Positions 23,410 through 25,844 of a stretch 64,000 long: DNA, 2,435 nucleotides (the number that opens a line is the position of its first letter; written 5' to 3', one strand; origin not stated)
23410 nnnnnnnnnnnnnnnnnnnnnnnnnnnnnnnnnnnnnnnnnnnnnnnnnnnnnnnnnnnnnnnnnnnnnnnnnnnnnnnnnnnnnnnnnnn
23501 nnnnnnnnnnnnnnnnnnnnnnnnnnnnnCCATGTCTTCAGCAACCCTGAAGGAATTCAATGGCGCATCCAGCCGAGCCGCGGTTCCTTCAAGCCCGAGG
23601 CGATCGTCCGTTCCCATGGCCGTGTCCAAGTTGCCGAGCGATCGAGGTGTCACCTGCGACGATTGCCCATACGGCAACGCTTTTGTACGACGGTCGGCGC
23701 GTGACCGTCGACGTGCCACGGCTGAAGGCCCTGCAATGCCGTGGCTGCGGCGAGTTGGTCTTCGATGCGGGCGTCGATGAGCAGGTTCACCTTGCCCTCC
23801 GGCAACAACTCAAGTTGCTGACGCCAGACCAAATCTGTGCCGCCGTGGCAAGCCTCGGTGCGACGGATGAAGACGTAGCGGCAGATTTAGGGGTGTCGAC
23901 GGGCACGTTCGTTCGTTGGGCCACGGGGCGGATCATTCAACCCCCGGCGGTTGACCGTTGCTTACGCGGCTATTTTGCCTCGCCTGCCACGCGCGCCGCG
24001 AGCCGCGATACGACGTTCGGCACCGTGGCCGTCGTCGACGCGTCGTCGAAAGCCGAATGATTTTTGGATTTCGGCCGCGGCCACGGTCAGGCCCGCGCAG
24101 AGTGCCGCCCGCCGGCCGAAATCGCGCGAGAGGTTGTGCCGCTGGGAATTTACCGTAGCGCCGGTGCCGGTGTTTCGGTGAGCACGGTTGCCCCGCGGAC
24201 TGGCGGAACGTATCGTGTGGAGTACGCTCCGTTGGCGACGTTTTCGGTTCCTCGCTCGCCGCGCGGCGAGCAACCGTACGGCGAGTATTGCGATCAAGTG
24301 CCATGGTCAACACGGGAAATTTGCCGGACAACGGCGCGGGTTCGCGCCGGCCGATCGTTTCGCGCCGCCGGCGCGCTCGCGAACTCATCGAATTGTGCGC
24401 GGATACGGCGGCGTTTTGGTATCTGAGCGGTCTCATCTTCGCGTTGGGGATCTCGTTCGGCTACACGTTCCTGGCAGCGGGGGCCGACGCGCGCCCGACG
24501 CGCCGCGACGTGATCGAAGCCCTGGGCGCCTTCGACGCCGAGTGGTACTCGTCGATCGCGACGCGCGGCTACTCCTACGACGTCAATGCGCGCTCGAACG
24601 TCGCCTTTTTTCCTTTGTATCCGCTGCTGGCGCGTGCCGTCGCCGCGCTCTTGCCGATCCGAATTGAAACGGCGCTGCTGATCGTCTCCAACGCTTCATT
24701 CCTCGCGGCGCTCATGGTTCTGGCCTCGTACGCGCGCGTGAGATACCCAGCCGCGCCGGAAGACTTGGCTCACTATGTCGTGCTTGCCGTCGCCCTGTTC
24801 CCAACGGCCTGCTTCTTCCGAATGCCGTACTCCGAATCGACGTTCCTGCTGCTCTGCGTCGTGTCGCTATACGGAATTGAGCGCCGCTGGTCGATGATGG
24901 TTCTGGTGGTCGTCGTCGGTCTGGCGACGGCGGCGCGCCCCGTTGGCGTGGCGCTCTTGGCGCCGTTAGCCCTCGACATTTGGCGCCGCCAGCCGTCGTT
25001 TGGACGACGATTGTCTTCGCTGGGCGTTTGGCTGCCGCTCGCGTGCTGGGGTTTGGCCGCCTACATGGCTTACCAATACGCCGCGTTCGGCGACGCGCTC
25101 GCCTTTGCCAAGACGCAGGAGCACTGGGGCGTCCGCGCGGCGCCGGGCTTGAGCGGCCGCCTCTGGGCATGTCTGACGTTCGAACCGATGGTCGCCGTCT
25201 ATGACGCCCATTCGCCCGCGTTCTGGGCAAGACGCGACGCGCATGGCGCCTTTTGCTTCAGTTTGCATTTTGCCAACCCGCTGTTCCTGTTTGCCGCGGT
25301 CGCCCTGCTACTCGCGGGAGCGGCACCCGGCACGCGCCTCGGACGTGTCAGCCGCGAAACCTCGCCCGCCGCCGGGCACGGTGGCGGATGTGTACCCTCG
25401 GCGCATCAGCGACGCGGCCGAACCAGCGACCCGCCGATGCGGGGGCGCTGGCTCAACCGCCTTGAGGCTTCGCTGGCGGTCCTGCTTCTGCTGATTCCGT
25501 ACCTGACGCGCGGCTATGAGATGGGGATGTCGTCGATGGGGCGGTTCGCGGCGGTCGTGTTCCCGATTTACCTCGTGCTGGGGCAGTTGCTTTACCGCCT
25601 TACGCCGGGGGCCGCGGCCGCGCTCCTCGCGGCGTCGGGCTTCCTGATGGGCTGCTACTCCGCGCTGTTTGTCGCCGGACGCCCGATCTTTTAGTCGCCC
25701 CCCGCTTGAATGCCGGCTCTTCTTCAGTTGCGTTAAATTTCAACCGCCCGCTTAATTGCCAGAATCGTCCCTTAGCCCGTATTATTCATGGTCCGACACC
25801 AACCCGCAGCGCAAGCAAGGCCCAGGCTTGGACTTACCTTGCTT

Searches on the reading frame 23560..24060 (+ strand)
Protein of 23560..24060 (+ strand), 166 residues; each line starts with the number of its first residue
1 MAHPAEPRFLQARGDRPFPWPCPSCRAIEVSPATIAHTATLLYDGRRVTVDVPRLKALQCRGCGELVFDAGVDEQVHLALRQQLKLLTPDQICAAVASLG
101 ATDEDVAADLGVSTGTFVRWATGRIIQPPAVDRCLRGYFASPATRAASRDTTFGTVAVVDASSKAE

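Call 23: search_protein_families(library=pfam, proteins=[window:23560-24060:+], max_evalue=0.1)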
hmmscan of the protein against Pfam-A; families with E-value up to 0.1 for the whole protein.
window:23560-24060:+ (166 aa): 6 families
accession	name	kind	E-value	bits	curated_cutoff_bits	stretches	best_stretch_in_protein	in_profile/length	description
PF13560.12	HTH_31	-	1.7e-06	28.6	27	1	100-147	14-63/64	Helix-turn-helix domain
PF15731.11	MqsA_antitoxin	-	0.0016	19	30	1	22-133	3-115/131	Antitoxin component of bacterial toxin-antitoxin system, MqsA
PF13384.12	HTH_23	-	0.0052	17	24.6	1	93-120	9-37/50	Homeodomain-like domain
PF01527.26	HTH_Tnp_1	-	0.033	14.9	24.1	0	88-120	8-43/75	Transposase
PF05876.18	GpA_ATPase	-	0.04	14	25.6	1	15-70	190-236/247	Phage terminase large subunit gpA, ATPase domain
PF12172.15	zf-ChsH2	-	0.048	13.9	23.2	0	51-68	5-22/37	ChsH2, rubredoxin-like zinc ribbon domain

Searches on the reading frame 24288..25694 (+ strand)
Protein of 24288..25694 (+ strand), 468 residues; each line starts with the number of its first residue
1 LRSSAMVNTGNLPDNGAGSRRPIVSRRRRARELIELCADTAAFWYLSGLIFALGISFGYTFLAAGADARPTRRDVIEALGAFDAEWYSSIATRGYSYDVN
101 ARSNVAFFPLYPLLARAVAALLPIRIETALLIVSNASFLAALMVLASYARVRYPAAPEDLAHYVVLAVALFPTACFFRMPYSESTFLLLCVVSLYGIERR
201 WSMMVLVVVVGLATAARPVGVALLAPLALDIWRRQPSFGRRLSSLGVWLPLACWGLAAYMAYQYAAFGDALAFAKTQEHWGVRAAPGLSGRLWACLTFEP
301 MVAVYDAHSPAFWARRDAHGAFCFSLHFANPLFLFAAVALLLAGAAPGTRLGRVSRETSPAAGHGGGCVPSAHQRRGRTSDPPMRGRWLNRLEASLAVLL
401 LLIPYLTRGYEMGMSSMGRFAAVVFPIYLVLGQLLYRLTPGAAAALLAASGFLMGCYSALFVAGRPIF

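Call 23: search_protein_families(library=pfam, proteins=[window:24288-25694:+], max_evalue=0.1)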
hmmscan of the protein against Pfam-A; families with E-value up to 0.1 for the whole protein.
window:24288-25694:+ (468 aa): 1 family
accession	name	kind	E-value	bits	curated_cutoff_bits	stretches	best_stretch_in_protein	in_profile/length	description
PF04188.19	Mannosyl_trans2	-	5.1e-07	29.8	22.4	1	76-222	55-204/443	Mannosyltransferase (PIG-V)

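Call 98: search_protein_families(library=ncbifam, proteins=[window:24288-25694:+], max_evalue=0.001)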
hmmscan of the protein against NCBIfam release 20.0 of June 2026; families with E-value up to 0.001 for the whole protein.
window:24288-25694:+ (468 aa): 0 families
